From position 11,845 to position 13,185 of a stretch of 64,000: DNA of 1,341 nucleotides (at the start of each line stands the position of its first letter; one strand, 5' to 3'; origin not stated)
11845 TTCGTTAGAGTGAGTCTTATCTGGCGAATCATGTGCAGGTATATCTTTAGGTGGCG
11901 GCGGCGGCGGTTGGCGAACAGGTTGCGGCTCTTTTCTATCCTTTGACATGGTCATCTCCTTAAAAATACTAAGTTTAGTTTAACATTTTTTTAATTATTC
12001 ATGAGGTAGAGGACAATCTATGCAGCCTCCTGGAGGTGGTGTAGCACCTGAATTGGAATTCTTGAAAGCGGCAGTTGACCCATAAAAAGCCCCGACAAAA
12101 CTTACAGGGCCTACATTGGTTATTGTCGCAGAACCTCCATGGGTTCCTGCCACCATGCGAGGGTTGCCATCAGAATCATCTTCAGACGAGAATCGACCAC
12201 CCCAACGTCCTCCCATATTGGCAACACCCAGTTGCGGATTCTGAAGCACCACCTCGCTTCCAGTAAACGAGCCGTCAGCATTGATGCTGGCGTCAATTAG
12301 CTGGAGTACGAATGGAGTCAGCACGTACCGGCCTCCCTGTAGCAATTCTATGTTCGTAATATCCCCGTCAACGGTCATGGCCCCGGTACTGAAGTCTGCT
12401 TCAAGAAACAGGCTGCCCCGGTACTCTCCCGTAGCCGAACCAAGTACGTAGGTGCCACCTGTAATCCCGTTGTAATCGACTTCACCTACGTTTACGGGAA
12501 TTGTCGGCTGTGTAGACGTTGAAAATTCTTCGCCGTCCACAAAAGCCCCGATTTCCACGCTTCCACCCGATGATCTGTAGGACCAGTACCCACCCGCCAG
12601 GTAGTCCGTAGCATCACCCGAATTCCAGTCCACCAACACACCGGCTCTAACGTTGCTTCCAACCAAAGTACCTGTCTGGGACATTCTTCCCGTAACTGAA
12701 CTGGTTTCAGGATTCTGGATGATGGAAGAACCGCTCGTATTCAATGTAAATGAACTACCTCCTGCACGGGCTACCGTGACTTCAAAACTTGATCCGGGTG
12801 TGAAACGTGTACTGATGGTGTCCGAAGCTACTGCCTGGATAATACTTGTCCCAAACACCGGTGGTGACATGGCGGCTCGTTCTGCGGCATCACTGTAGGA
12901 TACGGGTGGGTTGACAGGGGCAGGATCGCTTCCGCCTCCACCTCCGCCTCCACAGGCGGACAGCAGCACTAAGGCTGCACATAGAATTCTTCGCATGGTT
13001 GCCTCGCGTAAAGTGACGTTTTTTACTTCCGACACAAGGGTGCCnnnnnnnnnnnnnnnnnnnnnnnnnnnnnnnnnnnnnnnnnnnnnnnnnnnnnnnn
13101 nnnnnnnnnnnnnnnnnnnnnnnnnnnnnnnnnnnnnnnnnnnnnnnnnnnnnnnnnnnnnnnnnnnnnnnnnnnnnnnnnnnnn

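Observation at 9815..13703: AT-rich genomic island of about 3.9 kb bounded by a 9-bp direct repeat, between core genes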

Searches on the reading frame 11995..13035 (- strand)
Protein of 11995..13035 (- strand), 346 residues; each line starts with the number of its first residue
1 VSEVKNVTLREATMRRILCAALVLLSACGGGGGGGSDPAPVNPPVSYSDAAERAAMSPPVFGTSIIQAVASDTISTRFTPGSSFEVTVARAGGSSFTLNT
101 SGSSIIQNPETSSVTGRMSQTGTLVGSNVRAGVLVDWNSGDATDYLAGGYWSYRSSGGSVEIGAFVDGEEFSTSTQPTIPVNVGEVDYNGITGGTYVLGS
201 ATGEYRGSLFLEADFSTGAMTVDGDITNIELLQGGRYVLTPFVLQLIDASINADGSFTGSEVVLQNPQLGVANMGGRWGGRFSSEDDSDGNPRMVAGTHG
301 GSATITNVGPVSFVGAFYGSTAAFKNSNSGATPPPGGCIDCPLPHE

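Call 7: search_protein_families(library=pfam, proteins=[window:11995-13035:-], max_evalue=0.1)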
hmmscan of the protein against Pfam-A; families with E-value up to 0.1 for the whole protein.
window:11995-13035:- (346 aa): 0 families

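Call 8: search_protein_families(library=ncbifam, proteins=[window:11995-13035:-], max_evalue=0.1)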
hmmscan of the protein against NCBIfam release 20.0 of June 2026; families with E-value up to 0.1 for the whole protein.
window:11995-13035:- (346 aa): 3 families
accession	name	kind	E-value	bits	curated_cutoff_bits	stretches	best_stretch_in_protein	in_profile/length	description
NF041636.1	slam_lipo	equivalog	0.0021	18.4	80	1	149-229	16-92/154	Slam-dependent surface lipoprotein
NF033865.1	fusolisin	equivalog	0.006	14.7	999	1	18-47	13-44/1006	fusolisin family autotransporter serine protease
NF058595.1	invert_tail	domain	0.041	14.2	37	1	16-47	60-91/113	lipo-invert putative C-terminal anchoring domain-containing protein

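Call 30: search_protein_families(library=padloc, proteins=[window:11995-13035:-], max_evalue=0.1)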
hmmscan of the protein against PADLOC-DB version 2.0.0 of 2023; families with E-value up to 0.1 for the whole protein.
window:11995-13035:- (346 aa): 0 families

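Call 31: search_protein_families(library=phrogs, proteins=[window:11995-13035:-], max_evalue=0.1)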
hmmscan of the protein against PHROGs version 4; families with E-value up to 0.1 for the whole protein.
window:11995-13035:- (346 aa): 2 families
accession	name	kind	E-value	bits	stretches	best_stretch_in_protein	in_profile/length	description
phrog_22467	-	unknown function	0.0016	19.3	1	19-44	8-31/268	-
phrog_32117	-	unknown function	0.0033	17.7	1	17-86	10-79/430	-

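Call 41: find_homologous_proteins(query=window:11995-12996:-)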
Query window:11995-12996:- (333 aa): 133 proteins with E <= 0.001 among 6163 candidates; the best 120 are listed.
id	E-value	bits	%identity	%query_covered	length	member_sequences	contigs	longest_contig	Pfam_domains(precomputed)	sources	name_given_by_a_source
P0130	9.9e-214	727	100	100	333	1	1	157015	-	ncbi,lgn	-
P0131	3.6e-90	321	58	92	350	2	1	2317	-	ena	-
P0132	1.3e-88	315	57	85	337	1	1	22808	-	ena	-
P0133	1.1e-48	184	42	93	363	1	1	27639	-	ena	-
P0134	4.8e-44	169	44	83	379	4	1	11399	-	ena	-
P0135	2.1e-38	150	42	78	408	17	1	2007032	-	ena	-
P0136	2.1e-37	147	41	78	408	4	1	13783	-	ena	-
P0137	4.8e-36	143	38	93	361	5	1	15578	-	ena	-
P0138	2.9e-35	140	38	77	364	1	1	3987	-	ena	-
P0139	1.1e-34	138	37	94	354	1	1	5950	-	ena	-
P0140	5.0e-34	136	38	77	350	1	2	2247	-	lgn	-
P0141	1.1e-33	135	37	91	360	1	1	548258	-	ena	-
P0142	1.3e-33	135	37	92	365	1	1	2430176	-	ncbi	-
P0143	1.5e-33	134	37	82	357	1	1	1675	-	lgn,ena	-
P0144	2.1e-33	134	36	94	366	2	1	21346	-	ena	-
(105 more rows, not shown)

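Call 42: find_encoding_contigs(protein=P0130, flank=5000, max_places=4)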
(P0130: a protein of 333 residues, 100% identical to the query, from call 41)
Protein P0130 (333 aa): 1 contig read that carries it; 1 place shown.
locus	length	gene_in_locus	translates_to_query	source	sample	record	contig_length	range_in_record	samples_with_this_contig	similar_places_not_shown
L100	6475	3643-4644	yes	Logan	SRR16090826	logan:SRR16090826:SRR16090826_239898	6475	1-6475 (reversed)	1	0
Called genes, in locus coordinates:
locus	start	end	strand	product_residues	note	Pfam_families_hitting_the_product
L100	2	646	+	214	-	?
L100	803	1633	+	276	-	PF01551:Peptidase_M23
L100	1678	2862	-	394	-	PF14306:PUA_2, PF01747:ATP-sulfurylase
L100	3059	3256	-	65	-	-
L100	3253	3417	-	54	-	-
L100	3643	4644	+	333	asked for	-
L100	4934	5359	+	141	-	-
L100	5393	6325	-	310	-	PF12760:Zn_ribbon_IS1595 (weak), PF12762:DDE_Tnp_IS1595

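Call 43: find_encoding_contigs(protein=P0131, flank=5000, max_places=4)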
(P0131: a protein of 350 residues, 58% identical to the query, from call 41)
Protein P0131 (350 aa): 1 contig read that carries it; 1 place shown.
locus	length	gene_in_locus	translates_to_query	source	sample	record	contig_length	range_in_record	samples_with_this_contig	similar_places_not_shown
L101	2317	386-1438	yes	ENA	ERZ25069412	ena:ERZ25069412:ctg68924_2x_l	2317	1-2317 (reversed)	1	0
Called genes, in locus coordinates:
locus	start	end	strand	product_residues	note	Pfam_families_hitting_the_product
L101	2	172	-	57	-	?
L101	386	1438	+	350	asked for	-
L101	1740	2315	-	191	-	?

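Call 44: find_encoding_contigs(protein=P0132, flank=6000, max_places=4)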
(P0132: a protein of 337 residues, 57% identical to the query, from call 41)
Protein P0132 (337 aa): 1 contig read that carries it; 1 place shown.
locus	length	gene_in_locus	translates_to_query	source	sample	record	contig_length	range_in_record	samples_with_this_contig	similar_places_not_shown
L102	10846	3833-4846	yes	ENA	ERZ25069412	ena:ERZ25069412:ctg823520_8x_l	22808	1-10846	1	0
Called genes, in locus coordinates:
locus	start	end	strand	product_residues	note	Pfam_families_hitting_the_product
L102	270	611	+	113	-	PF13560:HTH_31 (weak)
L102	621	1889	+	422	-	PF13657:Couple_hipA (faint), PF07804:HipA_C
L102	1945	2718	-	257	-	PF00977:His_biosynth, PF01207:Dus (faint), PF05690:ThiG (faint), PF02581:TMP-TENI (faint), PF03060:NMO (faint)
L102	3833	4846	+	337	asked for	-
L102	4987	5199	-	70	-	-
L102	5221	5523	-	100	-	PF13560:HTH_31 (weak), PF01381:HTH_3 (weak)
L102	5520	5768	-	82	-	-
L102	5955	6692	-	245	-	PF00977:His_biosynth, PF01729:QRPTase_C (faint), PF03060:NMO (faint), PF02581:TMP-TENI (faint), PF01207:Dus (weak)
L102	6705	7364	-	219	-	PF00117:GATase, PF07685:GATase_3 (weak)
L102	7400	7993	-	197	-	PF00475:IGPD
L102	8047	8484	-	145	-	PF02580:Tyr_Deacylase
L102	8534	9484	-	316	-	PF00561:Abhydrolase_1, PF12146:Hydrolase_4, PF12697:Abhydrolase_6, PF03096:Ndr (faint)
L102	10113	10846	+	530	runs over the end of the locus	-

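Call 45: find_encoding_contigs(protein=P0135, flank=5000, max_places=6)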
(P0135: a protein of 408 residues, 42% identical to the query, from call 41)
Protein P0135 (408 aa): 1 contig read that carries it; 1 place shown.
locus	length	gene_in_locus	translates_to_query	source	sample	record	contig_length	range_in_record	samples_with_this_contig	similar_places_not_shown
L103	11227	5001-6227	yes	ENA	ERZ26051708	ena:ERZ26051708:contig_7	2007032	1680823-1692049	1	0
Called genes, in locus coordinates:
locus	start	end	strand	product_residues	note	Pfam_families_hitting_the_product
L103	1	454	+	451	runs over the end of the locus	PF01555:N6_N4_Mtase, PF01844:HNH (weak)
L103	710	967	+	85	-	-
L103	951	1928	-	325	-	PF12760:Zn_ribbon_IS1595 (weak), PF12762:DDE_Tnp_IS1595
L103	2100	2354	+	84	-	-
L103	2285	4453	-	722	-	PF01590:GAF (weak), PF13185:GAF_2, PF00989:PAS (weak), PF00512:HisKA, PF02518:HATPase_c, PF00072:Response_reg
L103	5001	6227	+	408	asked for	-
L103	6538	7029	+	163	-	-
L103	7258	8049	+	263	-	PF13505:OMP_b-brl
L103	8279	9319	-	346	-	PF13570:Beta-prop_ACSF4, PF23381:Beta-prop_IFT122_1st, PF24817:WD40_WDHD1_1st, PF25174:Beta-prop_THOC3, PF25175:Beta-prop_WDR5, PF23414:Beta-prop_EML_2, PF24807:WD40_CDC20-Fz, PF25174:Beta-prop_THOC3, +30 more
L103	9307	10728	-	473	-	PF00009:GTP_EFTU (faint), PF02492:cobW, PF07683:CobW_C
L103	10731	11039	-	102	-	-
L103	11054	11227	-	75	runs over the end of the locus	-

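Call 57: search_solved_structures(query=A3, max_evalue=1)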
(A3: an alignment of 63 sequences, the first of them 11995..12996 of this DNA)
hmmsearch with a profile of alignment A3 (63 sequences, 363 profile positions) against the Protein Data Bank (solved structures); distinct sequences matched with E-value up to 1: 1.
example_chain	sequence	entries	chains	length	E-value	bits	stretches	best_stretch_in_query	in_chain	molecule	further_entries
3qbo_A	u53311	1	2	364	0.95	11.8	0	129-175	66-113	Phosphoserine aminotransferase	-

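Call 68: predict_structure(alignment_id=A3)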
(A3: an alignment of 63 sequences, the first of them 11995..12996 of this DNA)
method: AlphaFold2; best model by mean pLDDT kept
length: 333 residues; sequences in the alignment: 63
mean_pLDDT: 88.6   pTM: 0.85
mean pLDDT of the five models: 88.6, 87.4, 87.4, 87.2, 86.1
residues with pLDDT >= 90: 240; 70-90: 56; 50-70: 16; < 50: 21
segments of 3 or more residues with pLDDT < 50: 1-9, 328-333
pLDDT, mean of each block of 10 residues (from residue 1): 44 51 76 96 96 88 90 90 85 90 95 91 94 96 94 94 82 97 94 98 93 96 93 97 97 96 97 95 98 97 98 85 55 39
secondary structure, 60 per line:
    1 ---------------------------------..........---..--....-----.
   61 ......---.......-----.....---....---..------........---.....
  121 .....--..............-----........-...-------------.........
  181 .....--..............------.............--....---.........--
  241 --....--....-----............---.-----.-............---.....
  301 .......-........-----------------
elements in order: H34-43 E51-54 E60-66 E70-76 E82-86 E90-93 E105-112 E116-125 E128-141 E147-154 E172-185 E188-201 E208-220 E223-226 E230-238 E243-246 E249-252 E258-269 E281-292 E296-307 H309-316

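Call 74: fold_search(model_id=the predicted structure, library=pdb)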
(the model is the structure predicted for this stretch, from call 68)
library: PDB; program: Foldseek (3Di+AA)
matches with E <= 10: 1070; with E <= 0.001: 10
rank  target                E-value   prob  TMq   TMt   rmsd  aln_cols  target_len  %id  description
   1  9mr0_B                2.0e-05  1.00  0.37  0.39   9.7       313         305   16  Neisseria meningitidis haptoglobin-hemogloblin utilization protein A (released 2026-02-04)
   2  7a0t_A                1.1e-04  0.99  0.25  0.26  16.1       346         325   11  Crystal structure of kievitone hydratase from Nectria haematococca (P21 SG) (released 2021-08-18)
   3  2o62_A                1.7e-04  0.99  0.24  0.28  15.0       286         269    9  CRYSTAL STRUCTURE OF A PROTEIN WITH UNKNOWN FUNCTION FROM DUF3598 FAMILY (NPUN_R4044) FROM NOSTOC PUNCTIFORME PCC 7310 (released 2007-02-13)
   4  7a0t_B                2.6e-04  0.99  0.25  0.25  16.1       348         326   11  Crystal structure of kievitone hydratase from Nectria haematococca (P21 SG) (released 2021-08-18)
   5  7a0q_A                2.6e-04  0.98  0.25  0.26  15.9       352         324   11  Crystal structure of kievitone hydratase from Nectria haematococca (C2 SG) (released 2021-08-18)
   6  8bk2_B                3.5e-04  1.00  0.28  0.49  13.1       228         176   14  X-ray structure of meningococcal factor H binding protein variant 2 in complex with a specific and bactericidal human  (released 2023-11-22)
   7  7e5t_C                3.7e-04  0.80  0.19  0.17  14.8       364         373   12  Crystal structure of Fsa2 (released 2021-06-30)
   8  7e22                  5.5e-04  0.66  0.18  0.17  15.2       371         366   10  Crystal structure of two pericyclases catalyzing [4+2] cycloaddition (released 2022-02-09)
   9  2o62_B                7.0e-04  0.96  0.23  0.26  15.1       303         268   10  CRYSTAL STRUCTURE OF A PROTEIN WITH UNKNOWN FUNCTION FROM DUF3598 FAMILY (NPUN_R4044) FROM NOSTOC PUNCTIFORME PCC 7310 (released 2007-02-13)
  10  6cuj_A                1.0e-03  1.00  0.28  0.55   5.9       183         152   21  Crystal structure of the C-terminal domain of neisserial heparin binding antigen (NHBA) (released 2018-09-26)
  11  7e5t_A                1.2e-03  0.66  0.18  0.16  14.9       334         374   12  Crystal structure of Fsa2 (released 2021-06-30)
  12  7e5t_D                1.3e-03  0.60  0.18  0.17  14.7       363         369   11  Crystal structure of Fsa2 (released 2021-06-30)
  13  7e5t_E                1.5e-03  0.57  0.18  0.17  15.4       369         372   10  Crystal structure of Fsa2 (released 2021-06-30)
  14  7e5u_C                1.6e-03  0.60  0.18  0.16  14.8       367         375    7  Crystal structure of Phm7 (released 2021-06-30)
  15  7e5v_C                2.7e-03  0.57  0.17  0.15  14.8       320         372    6  Crystal structure of Phm7 in complex with inhibitor (released 2021-06-30)
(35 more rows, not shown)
